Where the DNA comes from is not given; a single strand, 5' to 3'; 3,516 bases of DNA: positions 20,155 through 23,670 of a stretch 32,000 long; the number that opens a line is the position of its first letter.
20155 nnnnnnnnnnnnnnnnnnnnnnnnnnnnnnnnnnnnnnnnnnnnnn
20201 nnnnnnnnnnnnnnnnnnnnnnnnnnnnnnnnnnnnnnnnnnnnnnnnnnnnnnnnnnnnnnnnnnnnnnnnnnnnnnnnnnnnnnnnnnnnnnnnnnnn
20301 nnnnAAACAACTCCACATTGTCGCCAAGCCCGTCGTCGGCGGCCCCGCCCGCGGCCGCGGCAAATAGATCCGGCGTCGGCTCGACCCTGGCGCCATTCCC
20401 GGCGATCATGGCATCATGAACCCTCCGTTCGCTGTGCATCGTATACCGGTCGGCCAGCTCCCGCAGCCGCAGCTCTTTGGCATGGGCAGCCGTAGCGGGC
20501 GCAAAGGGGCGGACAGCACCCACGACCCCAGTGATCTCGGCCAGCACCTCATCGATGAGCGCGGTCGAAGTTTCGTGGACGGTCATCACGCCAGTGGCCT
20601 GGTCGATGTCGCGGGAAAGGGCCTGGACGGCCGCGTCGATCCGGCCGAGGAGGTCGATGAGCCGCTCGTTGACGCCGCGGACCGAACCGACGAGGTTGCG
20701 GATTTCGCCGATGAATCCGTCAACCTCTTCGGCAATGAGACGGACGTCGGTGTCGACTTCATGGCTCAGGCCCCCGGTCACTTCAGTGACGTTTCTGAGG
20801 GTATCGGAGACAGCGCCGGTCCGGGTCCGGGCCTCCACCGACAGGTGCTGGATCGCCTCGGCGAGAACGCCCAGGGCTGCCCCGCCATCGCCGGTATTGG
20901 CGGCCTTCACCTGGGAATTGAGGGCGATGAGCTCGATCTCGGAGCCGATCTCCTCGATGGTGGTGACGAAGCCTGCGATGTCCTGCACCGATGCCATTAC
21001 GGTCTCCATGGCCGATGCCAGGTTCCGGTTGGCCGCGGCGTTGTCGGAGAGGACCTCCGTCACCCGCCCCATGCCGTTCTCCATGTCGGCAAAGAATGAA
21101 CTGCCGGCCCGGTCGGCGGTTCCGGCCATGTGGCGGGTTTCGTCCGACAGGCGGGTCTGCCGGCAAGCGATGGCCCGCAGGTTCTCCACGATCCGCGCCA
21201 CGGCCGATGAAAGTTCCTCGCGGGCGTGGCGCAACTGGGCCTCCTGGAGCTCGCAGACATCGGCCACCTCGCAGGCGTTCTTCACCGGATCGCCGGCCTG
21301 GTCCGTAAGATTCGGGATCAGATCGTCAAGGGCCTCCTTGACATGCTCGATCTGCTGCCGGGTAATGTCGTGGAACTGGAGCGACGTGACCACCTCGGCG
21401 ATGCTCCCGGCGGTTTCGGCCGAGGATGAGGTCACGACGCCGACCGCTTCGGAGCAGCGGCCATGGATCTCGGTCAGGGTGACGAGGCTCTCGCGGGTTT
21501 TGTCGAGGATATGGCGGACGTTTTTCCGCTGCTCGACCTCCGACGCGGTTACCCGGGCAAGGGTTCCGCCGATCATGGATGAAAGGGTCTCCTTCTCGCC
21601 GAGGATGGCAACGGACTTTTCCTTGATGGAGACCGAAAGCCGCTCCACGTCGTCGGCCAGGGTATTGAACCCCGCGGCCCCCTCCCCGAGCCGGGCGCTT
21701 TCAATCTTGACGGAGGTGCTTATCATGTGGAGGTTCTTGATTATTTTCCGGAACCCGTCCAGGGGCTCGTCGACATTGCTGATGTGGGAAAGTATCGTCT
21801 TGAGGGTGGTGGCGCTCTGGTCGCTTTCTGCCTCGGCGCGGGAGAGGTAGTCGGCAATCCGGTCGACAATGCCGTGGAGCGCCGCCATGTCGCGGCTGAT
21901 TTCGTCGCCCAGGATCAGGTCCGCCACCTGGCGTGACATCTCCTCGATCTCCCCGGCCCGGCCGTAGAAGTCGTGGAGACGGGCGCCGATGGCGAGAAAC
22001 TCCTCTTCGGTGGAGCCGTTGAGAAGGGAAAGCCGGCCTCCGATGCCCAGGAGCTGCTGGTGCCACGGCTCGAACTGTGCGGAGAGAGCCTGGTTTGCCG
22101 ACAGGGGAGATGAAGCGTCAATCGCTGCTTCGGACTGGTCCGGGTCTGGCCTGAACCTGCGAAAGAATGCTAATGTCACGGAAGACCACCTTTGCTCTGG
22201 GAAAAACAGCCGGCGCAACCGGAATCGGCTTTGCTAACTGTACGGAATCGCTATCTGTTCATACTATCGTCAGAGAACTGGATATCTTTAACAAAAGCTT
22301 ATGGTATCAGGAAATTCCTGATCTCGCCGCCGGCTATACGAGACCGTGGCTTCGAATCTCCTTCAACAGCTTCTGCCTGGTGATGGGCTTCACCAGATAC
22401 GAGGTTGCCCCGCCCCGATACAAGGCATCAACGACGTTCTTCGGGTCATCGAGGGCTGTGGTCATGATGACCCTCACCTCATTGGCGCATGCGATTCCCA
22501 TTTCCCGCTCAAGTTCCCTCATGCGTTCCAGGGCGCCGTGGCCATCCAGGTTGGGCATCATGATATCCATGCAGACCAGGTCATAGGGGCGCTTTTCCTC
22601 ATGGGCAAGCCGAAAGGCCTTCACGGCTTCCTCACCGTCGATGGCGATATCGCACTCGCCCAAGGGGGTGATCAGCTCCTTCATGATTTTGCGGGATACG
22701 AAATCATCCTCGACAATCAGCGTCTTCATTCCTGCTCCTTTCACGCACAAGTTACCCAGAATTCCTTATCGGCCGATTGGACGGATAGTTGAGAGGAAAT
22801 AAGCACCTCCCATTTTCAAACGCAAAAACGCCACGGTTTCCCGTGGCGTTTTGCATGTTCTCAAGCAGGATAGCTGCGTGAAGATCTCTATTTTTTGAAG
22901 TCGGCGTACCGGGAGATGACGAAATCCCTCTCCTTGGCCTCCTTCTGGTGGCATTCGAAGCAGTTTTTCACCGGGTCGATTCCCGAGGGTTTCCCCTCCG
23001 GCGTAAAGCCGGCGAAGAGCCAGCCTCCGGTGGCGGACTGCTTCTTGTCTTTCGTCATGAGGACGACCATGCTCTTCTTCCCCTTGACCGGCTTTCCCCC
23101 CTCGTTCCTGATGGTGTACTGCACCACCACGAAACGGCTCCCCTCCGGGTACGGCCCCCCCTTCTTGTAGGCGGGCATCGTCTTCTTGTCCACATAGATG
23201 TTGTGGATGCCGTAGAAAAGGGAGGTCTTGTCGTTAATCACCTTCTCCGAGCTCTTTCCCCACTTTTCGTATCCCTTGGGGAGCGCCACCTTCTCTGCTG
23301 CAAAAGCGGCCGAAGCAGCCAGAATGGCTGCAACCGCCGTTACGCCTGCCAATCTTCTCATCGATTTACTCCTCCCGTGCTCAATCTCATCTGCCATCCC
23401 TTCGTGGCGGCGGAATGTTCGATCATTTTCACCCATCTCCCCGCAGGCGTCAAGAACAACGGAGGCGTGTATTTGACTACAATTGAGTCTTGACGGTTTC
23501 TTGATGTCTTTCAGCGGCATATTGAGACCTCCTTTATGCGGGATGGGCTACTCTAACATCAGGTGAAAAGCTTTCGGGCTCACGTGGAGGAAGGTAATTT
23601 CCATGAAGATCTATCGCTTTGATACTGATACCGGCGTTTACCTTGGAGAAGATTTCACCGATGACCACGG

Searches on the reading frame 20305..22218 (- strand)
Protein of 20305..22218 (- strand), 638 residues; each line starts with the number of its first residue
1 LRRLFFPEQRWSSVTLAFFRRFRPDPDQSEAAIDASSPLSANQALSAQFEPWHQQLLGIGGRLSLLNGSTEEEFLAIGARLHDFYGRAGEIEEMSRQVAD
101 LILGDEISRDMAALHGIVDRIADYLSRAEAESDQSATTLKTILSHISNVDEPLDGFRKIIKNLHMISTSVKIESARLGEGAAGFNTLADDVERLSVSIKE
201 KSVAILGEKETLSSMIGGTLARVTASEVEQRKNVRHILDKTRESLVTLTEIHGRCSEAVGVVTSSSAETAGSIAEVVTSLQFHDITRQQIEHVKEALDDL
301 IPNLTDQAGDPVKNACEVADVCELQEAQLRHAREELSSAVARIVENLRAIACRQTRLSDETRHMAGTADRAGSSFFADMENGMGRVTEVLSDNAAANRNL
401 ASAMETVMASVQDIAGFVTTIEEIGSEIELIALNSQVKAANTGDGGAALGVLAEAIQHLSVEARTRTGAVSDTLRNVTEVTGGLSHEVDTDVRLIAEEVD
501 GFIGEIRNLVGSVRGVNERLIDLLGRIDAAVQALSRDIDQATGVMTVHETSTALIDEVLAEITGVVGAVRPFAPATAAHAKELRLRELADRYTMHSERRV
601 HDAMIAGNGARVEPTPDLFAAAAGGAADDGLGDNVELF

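Call 19: search_protein_families(library=pfam, proteins=[window:20305-22218:-], max_evalue=0.001)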
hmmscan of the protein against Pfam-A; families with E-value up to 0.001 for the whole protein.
window:20305-22218:- (638 aa): 1 family
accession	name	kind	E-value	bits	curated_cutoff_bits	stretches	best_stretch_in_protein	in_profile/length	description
PF00015.26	MCPsignal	-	7.7e-13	49.1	34.6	1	399-542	20-162/172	Methyl-accepting chemotaxis protein (MCP) signalling domain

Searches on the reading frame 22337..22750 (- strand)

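Call 19: search_protein_families(library=pfam, proteins=[window:22337-22750:-], max_evalue=0.001)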
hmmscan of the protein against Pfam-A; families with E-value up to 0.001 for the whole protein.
window:22337-22750:- (138 aa): 1 family
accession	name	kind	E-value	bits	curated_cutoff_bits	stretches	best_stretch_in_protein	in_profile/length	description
PF00072.30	Response_reg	-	3.4e-19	69.5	30.2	1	11-133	2-111/111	Response regulator receiver domain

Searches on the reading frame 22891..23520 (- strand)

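Call 19: search_protein_families(library=pfam, proteins=[window:22891-23520:-], max_evalue=0.001)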
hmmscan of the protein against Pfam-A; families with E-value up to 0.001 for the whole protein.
window:22891-23520:- (210 aa): 1 family
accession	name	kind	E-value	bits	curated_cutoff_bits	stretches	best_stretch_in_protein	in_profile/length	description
PF16694.10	Cytochrome_P460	-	2e-33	115.9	27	1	81-202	1-124/125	Cytochrome P460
